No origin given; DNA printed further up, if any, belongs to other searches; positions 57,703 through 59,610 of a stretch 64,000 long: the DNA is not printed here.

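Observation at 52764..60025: Six-gene Hyf/Hyc-like (hydrogenase-4 / formate-hydrogenlyase-type) membrane complex, minimal gene set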

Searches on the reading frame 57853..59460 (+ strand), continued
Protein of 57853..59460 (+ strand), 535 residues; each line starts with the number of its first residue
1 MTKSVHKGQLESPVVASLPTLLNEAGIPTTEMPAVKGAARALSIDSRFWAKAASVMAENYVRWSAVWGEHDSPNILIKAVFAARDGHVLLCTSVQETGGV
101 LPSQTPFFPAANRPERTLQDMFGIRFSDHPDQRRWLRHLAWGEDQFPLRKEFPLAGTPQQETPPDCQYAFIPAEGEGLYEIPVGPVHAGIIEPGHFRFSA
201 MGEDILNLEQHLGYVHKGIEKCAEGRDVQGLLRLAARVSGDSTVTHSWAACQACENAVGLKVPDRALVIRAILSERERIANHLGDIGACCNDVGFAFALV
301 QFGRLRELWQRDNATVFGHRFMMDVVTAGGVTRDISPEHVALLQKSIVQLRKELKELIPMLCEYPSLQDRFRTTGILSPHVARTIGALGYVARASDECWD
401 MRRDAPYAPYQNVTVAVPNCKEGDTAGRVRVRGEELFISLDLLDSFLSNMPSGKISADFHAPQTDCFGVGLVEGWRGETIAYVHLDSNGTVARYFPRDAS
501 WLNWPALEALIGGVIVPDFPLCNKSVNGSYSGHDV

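Call 8: find_homologous_proteins(query=window:57853-59460:+, max_evalue=1e-10)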
Query window:57853-59460:+ (535 aa): 8000 proteins with E <= 1e-10 among 8000 candidates; the best 120 are listed.
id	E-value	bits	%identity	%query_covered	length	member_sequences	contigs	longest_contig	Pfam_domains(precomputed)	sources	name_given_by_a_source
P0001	0.0e+0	1255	100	100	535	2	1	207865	PF00374.25,PF00329.26,PF00346.25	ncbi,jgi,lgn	ncbi:MAG: NADH-quinone oxidoreductase subunit C [Bdellovibrionales bacterium]|jgi:Ni,Fe-hydrogenase 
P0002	5.5e-296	1001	79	100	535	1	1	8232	PF00374.25,PF00329.26,PF00346.25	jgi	-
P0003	1.4e-293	993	78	100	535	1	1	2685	PF00374.25,PF00329.26,PF00346.25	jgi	-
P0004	2.3e-289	979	77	100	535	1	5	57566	PF00374.25,PF00329.26,PF00346.25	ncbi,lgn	-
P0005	1.9e-287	973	75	100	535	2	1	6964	PF00374.25,PF00329.26,PF00346.25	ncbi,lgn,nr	ncbi:MAG: NADH-quinone oxidoreductase subunit C [Alphaproteobacteria bacterium]|nr:NADH-quinone oxid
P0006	4.8e-271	918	72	100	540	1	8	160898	PF00374.25,PF00329.26,PF00346.25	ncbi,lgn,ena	-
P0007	1.2e-266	904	70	100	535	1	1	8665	PF00374.25,PF00329.26,PF00346.25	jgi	jgi:Ni,Fe-hydrogenase III large subunit/NADH:ubiquinone oxidoreductase subunit C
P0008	5.0e-264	895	72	98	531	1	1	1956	PF00374.25,PF00329.26,PF00346.25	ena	-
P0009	1.1e-261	887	70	100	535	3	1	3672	PF00374.25,PF00329.26,PF00346.25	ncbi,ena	-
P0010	1.8e-261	887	70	100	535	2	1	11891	PF00374.25,PF00329.26,PF00346.25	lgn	-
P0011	2.1e-261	887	69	100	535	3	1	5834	PF00374.25,PF00329.26,PF00346.25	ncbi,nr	ncbi:MAG: NADH-quinone oxidoreductase subunit C [Desulfoprunum sp.]|nr:NADH-quinone oxidoreductase s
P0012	3.5e-260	883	69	100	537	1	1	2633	PF00374.25,PF00329.26,PF00346.25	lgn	-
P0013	1.5e-259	880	69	99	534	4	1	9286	PF00374.25,PF00329.26,PF00346.25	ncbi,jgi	jgi:Ni,Fe-hydrogenase III large subunit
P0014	8.7e-259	878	69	100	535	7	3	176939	PF00374.25,PF00329.26,PF00346.25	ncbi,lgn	-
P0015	1.5e-258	877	69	99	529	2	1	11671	PF00374.25,PF00329.26,PF00346.25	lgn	-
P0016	2.2e-258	877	70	100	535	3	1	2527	PF00374.25,PF00329.26,PF00346.25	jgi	jgi:Ni,Fe-hydrogenase III large subunit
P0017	3.0e-258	876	70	100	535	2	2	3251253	PF00374.25,PF00329.26,PF00346.25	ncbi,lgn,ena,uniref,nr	ncbi:NADH-quinone oxidoreductase subunit C [uncultured Desulfobulbus sp.]|uniref:hydrogenase large s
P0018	1.2e-257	874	69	100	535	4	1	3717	PF00374.25,PF00329.26,PF00346.25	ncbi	-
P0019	1.3e-257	874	69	100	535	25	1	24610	PF00374.25,PF00329.26,PF00346.25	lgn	-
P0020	2.8e-256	870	69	100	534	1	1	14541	PF00374.25,PF00329.26,PF00346.25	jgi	jgi:Ni,Fe-hydrogenase III large subunit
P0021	3.7e-255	866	68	100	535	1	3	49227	PF00374.25,PF00329.26,PF00346.25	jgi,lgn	jgi:Ni,Fe-hydrogenase III large subunit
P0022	5.3e-255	865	69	100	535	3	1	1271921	PF00374.25,PF00329.26,PF00346.25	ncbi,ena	-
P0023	4.8e-254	862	68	100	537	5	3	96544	PF00374.25,PF00329.26,PF00346.25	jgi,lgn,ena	-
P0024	7.4e-254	862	68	99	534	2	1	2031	PF00374.25,PF00329.26,PF00346.25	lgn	-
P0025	1.2e-253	861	68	100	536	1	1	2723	PF00374.25,PF00329.26,PF00346.25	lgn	-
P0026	1.7e-253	860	68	100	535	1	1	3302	PF00374.25,PF00329.26,PF00346.25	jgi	jgi:Ni,Fe-hydrogenase III large subunit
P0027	2.3e-253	860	68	99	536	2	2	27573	PF00374.25,PF00329.26,PF00346.25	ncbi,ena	-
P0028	7.9e-253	858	67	100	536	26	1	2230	PF00374.25,PF00329.26,PF00346.25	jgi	jgi:Ni,Fe-hydrogenase III large subunit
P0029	1.4e-252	857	68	100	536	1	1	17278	PF00374.25,PF00329.26,PF00346.25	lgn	-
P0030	4.7e-252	856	67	100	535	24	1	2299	PF00374.25,PF00329.26,PF00346.25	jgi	jgi:Ni,Fe-hydrogenase III large subunit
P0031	6.4e-252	855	66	100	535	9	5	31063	PF00374.25,PF00329.26,PF00346.25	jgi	jgi:Ni,Fe-hydrogenase III large subunit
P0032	7.4e-252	855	67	100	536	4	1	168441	PF00374.25,PF00329.26,PF00346.25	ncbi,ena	-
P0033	8.5e-252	855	68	100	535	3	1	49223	PF00374.25,PF00329.26,PF00346.25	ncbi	-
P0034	5.3e-251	852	68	100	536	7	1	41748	PF00374.25,PF00329.26,PF00346.25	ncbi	-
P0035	8.7e-251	851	68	100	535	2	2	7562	PF00374.25,PF00329.26,PF00346.25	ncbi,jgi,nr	ncbi:MAG: hypothetical protein ACD_75C00010G0002 [uncultured bacterium]|nr:MAG: hypothetical protein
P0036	3.5e-250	849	68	99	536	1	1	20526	PF00374.25,PF00329.26,PF00346.25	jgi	jgi:Ni,Fe-hydrogenase III large subunit/NADH:ubiquinone oxidoreductase subunit C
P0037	3.9e-250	849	67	100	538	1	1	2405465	PF00374.25,PF00329.26,PF00346.25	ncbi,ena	-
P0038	6.3e-250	849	67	100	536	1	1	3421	PF00374.25,PF00329.26,PF00346.25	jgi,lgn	jgi:Ni,Fe-hydrogenase III large subunit/NADH:ubiquinone oxidoreductase subunit C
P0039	5.2e-249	846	67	99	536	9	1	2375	PF00374.25,PF00329.26,PF00346.25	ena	-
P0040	1.0e-248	845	66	100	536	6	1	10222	PF00374.25,PF00329.26,PF00346.25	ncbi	-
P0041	2.4e-248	843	67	100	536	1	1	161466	PF00329.26,PF00346.25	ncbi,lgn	-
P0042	2.5e-248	843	67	99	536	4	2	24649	PF00374.25,PF00329.26,PF00346.25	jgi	jgi:Ni,Fe-hydrogenase III large subunit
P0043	4.2e-248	843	68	99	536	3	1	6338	PF00374.25,PF00329.26,PF00346.25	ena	-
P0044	6.9e-248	842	66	100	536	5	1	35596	PF00374.25,PF00329.26,PF00346.25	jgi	jgi:Ni,Fe-hydrogenase III large subunit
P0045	3.3e-247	840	67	100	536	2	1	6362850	PF00374.25,PF00329.26,PF00346.25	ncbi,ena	-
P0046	7.1e-247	839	68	100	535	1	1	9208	PF00374.25,PF00329.26,PF00346.25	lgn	-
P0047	1.9e-246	837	66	100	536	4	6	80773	PF00374.25,PF00329.26,PF00346.25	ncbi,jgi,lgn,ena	-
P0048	4.3e-246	836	67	100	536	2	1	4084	PF00374.25,PF00329.26,PF00346.25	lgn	-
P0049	1.8e-245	834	66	100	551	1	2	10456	PF00374.25,PF00329.26,PF00346.25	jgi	jgi:Ni,Fe-hydrogenase III large subunit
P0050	1.4e-244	831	68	99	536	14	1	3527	PF00374.25,PF00329.26,PF00346.25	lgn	-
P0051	7.4e-243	825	66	100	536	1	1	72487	PF00374.25,PF00329.26,PF00346.25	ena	-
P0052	2.8e-242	823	67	99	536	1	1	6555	PF00374.25,PF00329.26,PF00346.25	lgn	-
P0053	5.8e-242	822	65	99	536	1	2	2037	PF00374.25,PF00329.26,PF00346.25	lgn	-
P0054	1.2e-241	821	66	99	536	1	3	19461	PF00374.25,PF00329.26,PF00346.25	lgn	-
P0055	1.7e-241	821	67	100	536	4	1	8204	PF00374.25,PF00329.26,PF00346.25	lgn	-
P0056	5.3e-241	819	66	99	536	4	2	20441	PF00374.25,PF00329.26,PF00346.25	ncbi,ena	-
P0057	5.6e-239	813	65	99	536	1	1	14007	PF00374.25,PF00329.26,PF00346.25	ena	-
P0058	2.4e-238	810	66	99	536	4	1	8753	PF00374.25,PF00329.26,PF00346.25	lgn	-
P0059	8.3e-236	802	65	99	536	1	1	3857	PF00374.25,PF00329.26,PF00346.25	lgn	-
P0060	1.8e-233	794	64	99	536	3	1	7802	PF00374.25,PF00329.26,PF00346.25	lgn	-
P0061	3.2e-229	780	63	100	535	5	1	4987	PF00329.26,PF00346.25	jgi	-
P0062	3.5e-226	770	64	96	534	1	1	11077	PF00374.25,PF00329.26,PF00346.25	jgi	jgi:Ni,Fe-hydrogenase III large subunit/NADH:ubiquinone oxidoreductase subunit C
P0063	1.9e-219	748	62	97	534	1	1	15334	PF00374.25,PF00329.26,PF00346.25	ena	-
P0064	2.9e-219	747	62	99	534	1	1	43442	PF00329.26,PF00346.25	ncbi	-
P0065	4.4e-218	744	63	96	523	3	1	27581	PF00374.25,PF00329.26,PF00346.25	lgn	-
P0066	5.2e-218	743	62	99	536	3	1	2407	PF00374.25,PF00329.26,PF00346.25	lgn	-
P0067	1.1e-217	742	62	97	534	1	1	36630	PF00374.25,PF00329.26,PF00346.25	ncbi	-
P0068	3.0e-217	741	61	98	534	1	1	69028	PF00374.25,PF00329.26,PF00346.25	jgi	jgi:Ni,Fe-hydrogenase III large subunit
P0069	6.4e-215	733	62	99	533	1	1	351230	PF00374.25,PF00329.26,PF00346.25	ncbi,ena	-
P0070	1.9e-214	732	61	100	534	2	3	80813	PF00374.25,PF00329.26,PF00346.25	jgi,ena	-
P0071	6.6e-213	726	61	97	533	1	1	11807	PF00374.25,PF00329.26,PF00346.25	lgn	-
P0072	2.7e-212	724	61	97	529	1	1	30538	PF00374.25,PF00329.26,PF00346.25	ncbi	ncbi:MAG: NADH-quinone oxidoreductase subunit C [Desulfuromusa sp.]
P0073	7.1e-212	723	62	97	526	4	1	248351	PF00374.25,PF00329.26,PF00346.25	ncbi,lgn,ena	-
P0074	8.6e-212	723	61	99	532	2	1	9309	PF00374.25,PF00329.26,PF00346.25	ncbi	-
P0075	3.0e-211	721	63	93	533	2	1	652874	PF00374.25,PF00329.26,PF00346.25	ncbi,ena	-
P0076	5.5e-211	720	60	97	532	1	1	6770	PF00374.25,PF00329.26,PF00346.25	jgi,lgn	-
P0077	6.4e-211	720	59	97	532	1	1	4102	PF00374.25,PF00329.26,PF00346.25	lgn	-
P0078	2.1e-210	718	61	93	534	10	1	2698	PF00374.25,PF00329.26,PF00346.25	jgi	-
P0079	2.6e-210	718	60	97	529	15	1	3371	PF00374.25,PF00329.26,PF00346.25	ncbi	-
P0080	4.9e-210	717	60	97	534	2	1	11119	PF00374.25,PF00329.26,PF00346.25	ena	-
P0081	9.6e-210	716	73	78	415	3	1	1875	PF00374.25,PF00329.26,PF00346.25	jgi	jgi:Ni,Fe-hydrogenase III large subunit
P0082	1.0e-209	716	59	97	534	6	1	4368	PF00374.25,PF00329.26,PF00346.25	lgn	-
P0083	1.2e-209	716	59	97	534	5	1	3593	PF00374.25,PF00329.26,PF00346.25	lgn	-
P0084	1.7e-209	715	60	97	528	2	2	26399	PF00374.25,PF00329.26,PF00346.25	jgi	jgi:Ni,Fe-hydrogenase III large subunit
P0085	2.3e-209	715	59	97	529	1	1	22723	PF00374.25,PF00329.26,PF00346.25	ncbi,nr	ncbi:MAG: NADH-quinone oxidoreductase subunit C [Desulfuromusa sp.]|nr:NADH-quinone oxidoreductase s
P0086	3.7e-209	714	61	97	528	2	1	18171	PF00374.25,PF00329.26,PF00346.25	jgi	jgi:Ni,Fe-hydrogenase III large subunit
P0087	6.4e-209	713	58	99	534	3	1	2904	PF00374.25,PF00329.26,PF00346.25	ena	-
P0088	1.6e-208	712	60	97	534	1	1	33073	PF00374.25,PF00329.26,PF00346.25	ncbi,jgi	jgi:Ni,Fe-hydrogenase III large subunit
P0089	5.3e-208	710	60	96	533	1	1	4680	PF00374.25,PF00329.26,PF00346.25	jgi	-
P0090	7.7e-208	710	61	97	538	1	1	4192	PF00374.25,PF00329.26,PF00346.25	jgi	jgi:Ni,Fe-hydrogenase III large subunit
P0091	1.0e-207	709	61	95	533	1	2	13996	PF00374.25,PF00329.26,PF00346.25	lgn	-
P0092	1.1e-207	709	59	100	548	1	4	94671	PF00374.25,PF00329.26,PF00346.25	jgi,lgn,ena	-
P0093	1.4e-207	709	60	97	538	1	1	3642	PF00374.25,PF00329.26,PF00346.25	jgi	jgi:Ni,Fe-hydrogenase III large subunit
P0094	1.9e-207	708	59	97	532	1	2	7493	PF00374.25,PF00329.26,PF00346.25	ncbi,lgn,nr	ncbi:MAG: NADH-quinone oxidoreductase subunit C [Desulfuromusa sp.]|nr:NADH-quinone oxidoreductase s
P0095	3.0e-207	708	59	97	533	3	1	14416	PF00374.25,PF00329.26,PF00346.25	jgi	-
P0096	6.5e-207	707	60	97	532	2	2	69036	PF00374.25,PF00329.26,PF00346.25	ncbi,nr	ncbi:MAG: NADH-quinone oxidoreductase subunit C [Desulfuromusa sp.]|nr:NADH-quinone oxidoreductase s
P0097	1.4e-206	706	58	99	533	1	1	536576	PF00374.25,PF00329.26,PF00346.25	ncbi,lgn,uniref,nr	ncbi:Ni,Fe-hydrogenase III large subunit [Geothermobacter ehrlichii]|uniref:Ni,Fe-hydrogenase III la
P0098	2.3e-206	705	61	97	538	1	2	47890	PF00374.25,PF00329.26,PF00346.25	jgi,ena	-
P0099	6.1e-206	703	58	100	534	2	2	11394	PF00374.25,PF00329.26,PF00346.25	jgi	-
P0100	2.0e-205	702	59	98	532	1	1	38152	PF00374.25,PF00329.26,PF00346.25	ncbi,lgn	-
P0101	2.9e-205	701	60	97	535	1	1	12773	PF00374.25,PF00329.26,PF00346.25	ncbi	-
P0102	3.0e-205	701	61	96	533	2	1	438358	PF00374.25,PF00329.26,PF00346.25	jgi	-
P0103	3.2e-205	701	58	98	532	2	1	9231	PF00374.25,PF00329.26,PF00346.25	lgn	-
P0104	4.2e-205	701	60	97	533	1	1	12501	PF00374.25,PF00329.26,PF00346.25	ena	-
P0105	4.8e-205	701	60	93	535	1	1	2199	PF00374.25,PF00329.26,PF00346.25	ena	-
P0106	5.8e-205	700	59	96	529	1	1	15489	PF00374.25,PF00329.26,PF00346.25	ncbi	-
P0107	8.0e-205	700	59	97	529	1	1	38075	PF00374.25,PF00329.26,PF00346.25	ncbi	-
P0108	1.2e-204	699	59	99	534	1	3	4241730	PF00374.25,PF00329.26,PF00346.25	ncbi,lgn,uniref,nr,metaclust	ncbi:NADH-quinone oxidoreductase subunit C [Geopsychrobacter electrodiphilus]|uniref:hydrogenase lar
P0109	1.7e-204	699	59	97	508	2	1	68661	PF00374.25,PF00329.26,PF00346.25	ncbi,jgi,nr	ncbi:MAG: Ni,Fe-hydrogenase III large subunit [Desulfobacteraceae bacterium 4572_35.1]|nr:MAG: Ni,Fe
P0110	3.0e-204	698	59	97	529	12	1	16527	PF00374.25,PF00329.26,PF00346.25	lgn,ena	-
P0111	4.9e-204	697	59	96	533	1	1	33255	PF00374.25,PF00329.26,PF00346.25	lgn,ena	-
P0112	6.0e-204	697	59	96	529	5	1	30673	PF00374.25,PF00329.26,PF00346.25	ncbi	-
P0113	1.7e-203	695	59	96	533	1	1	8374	PF00374.25,PF00329.26,PF00346.25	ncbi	-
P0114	2.6e-203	695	61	93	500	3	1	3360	PF00374.25,PF00329.26,PF00346.25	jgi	-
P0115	4.4e-203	694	60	97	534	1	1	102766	PF00374.25,PF00329.26,PF00346.25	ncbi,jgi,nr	ncbi:MAG: NADH-quinone oxidoreductase subunit C [Desulfuromonadaceae bacterium]|nr:NADH-quinone oxid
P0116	5.1e-203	694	60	95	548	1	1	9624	PF00374.25,PF00329.26,PF00346.25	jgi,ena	-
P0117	5.1e-203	694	60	97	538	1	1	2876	PF00374.25,PF00329.26,PF00346.25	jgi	-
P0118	5.4e-203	694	59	96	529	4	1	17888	PF00374.25,PF00329.26,PF00346.25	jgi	jgi:Ni,Fe-hydrogenase III large subunit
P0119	9.1e-203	693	58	98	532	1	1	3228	PF00374.25,PF00329.26,PF00346.25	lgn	-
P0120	4.2e-202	691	58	97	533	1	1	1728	PF00374.25,PF00329.26,PF00346.25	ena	-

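Call 19: find_related_loci(query=A1, collection=genome_contigs, flank=10000)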
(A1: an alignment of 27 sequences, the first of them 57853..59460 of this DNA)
Query A1 (535 aa) in genome_contigs; peptide patterns used: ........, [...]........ (x = any residue, [..] = any of these).
600 stretches matched a pattern (row limit reached: there are more); 593 encode a relative of the query (tblastn E <= 1e-3); the best 80 are kept; 80 distinct loci.
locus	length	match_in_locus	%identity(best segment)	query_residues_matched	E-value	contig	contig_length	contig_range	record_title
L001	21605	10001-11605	69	1-535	0e+0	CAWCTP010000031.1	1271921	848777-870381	MAG: uncultured delta proteobacterium isolate MFD05442.bin.2.256 genome assembly, contig: contig_8663, whole genome shot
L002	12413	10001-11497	61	37-535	0e+0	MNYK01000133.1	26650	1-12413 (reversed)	MAG: Desulfobacterales bacterium CG2_30_60_27 cg2_3.0_scaffold_1786_c, whole genome shotgun sequence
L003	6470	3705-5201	56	38-535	0e+0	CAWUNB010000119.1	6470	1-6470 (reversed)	MAG: uncultured Thiotrichales bacterium isolate SRR1522971_concoct_148_1705335402 genome assembly, contig: ERZ11848521.1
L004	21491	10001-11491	56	39-535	0e+0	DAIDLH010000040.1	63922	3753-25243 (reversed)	MAG TPA_asm: Candidatus Muproteobacteria bacterium isolate clean426 k141_406800, whole genome shotgun sequence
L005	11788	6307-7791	58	42-535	0e+0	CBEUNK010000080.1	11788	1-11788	MAG TPA_asm: uncultured Thiogranum sp. isolate SRR13309658_concoct_20 genome assembly, contig: ERZ26778863.298, whole ge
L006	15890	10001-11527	54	25-535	0e+0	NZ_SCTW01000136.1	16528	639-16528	MAG: Methylobacter sp. isolate FW305_bin.9 FW305_bin.9-36965, whole genome shotgun sequence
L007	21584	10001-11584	53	9-535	1e-180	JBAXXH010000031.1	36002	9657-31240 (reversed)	MAG: Methylococcaceae bacterium isolate ELA734 MAG734_31, whole genome shotgun sequence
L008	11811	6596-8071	55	44-535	0e+0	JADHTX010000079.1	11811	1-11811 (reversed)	MAG: Methylobacter sp. isolate BS150m-G31 BS-150m-C4947, whole genome shotgun sequence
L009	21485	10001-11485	52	42-535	2e-180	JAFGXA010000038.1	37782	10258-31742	MAG: Gammaproteobacteria bacterium isolate ZodW_Metabat.305 k87_14108325, whole genome shotgun sequence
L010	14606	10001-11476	55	44-535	2e-179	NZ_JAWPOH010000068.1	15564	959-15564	Methylobacter svalbardensis strain LS7T4A Scaffold68, whole genome shotgun sequence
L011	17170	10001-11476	54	44-535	2e-178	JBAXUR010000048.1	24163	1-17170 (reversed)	MAG: Methylococcaceae bacterium isolate ELA666 MAG666_48, whole genome shotgun sequence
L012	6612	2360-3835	54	44-535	4e-179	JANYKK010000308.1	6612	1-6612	MAG: Methylobacter sp. isolate GL140_5_metabinner_164_sub GL140_5_k141_2459984, whole genome shotgun sequence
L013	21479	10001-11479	54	43-535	1e-176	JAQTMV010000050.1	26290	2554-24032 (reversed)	MAG: Methylococcales bacterium isolate STA_49 NODE_3474_length_26290_cov_4.449375_Sandtown_A, whole genome shotgun seque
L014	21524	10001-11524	54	23-535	1e-176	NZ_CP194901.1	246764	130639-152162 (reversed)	Methylocaldum sp. GT1BB chromosome, complete genome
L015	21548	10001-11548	55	22-535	2e-175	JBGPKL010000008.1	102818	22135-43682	MAG: Sulfurifustaceae bacterium isolate OBJ_0618_7090110_287 k141_969476_length_102818_cov_33.4988, whole genome shotgun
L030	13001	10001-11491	54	39-535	5e-170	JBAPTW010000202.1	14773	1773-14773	MAG: Gammaproteobacteria bacterium isolate MFD01233_ilm_asm_bin41 k127_129499, whole genome shotgun sequence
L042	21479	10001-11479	54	43-535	6e-177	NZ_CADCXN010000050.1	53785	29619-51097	Candidatus Methylobacter favarea isolate METHB21, whole genome shotgun sequence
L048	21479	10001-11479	45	44-535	2e-127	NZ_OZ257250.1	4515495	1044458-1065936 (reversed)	MAG: Methylibium sp. isolate 05c6f7cf-6fb8-41db-8ebe-f22034b12dec chromosome 1, complete sequence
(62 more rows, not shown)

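Call 27: find_encoding_contigs(protein=P0001, flank=10000, max_places=3)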
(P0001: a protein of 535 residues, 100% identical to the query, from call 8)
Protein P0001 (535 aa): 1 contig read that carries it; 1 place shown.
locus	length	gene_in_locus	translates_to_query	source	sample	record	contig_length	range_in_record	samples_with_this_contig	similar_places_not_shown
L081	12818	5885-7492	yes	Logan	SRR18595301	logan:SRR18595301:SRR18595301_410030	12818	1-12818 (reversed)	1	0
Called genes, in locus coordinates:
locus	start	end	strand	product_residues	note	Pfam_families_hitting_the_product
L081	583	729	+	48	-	-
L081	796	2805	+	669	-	PF00361:Proton_antipo_M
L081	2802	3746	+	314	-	PF00146:NADHdh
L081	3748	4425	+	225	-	-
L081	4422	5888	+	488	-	PF00361:Proton_antipo_M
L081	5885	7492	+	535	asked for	PF00329:Complex1_30kDa, PF00374:NiFeSe_Hases, PF00346:Complex1_49kDa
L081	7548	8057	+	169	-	PF01058:Oxidored_q6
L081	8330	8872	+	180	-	-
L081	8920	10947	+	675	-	PF07715:Plug, PF00593:TonB_dep_Rec_b-barrel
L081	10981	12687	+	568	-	PF00672:HAMP, PF00015:MCPsignal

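Call 32: search_protein_representatives(protein=window:57853-59460:+)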
Query: 535 residues. Proteins with E-value up to 0.001 (for the whole library): 7305; up to 1e-10: 3518; up to 1e-30: 910. The best 150 are listed.
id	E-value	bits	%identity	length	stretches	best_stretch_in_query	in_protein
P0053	1.8e-242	822.3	65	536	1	10-535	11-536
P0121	6.5e-135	467.4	59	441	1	37-392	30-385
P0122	7.1e-134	463.9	48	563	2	42-451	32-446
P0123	2.5e-122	425.8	50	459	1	40-445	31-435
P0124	4.0e-119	415.2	44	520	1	36-535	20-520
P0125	4.9e-117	408.3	55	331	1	206-534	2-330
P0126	9.8e-117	407.4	45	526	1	38-535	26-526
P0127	1.9e-111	389.9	49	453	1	42-445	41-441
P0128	7.3e-111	388.0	42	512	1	33-535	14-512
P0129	2.0e-110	386.6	45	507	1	44-535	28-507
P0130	5.5e-104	365.3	65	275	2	243-496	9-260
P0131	7.2e-101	355.0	44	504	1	79-534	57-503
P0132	7.1e-100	351.7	44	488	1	106-535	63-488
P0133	1.8e-99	350.4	43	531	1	82-534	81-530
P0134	2.7e-98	346.5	44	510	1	73-534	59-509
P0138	5.5e-96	338.9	44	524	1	112-535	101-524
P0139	2.1e-94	333.6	41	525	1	99-530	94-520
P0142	7.3e-93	328.6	41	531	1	86-532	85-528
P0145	2.3e-90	320.3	40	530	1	88-534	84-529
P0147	6.7e-90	318.8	40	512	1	62-534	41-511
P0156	3.6e-87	309.8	39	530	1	89-534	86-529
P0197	1.8e-73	264.6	36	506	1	46-535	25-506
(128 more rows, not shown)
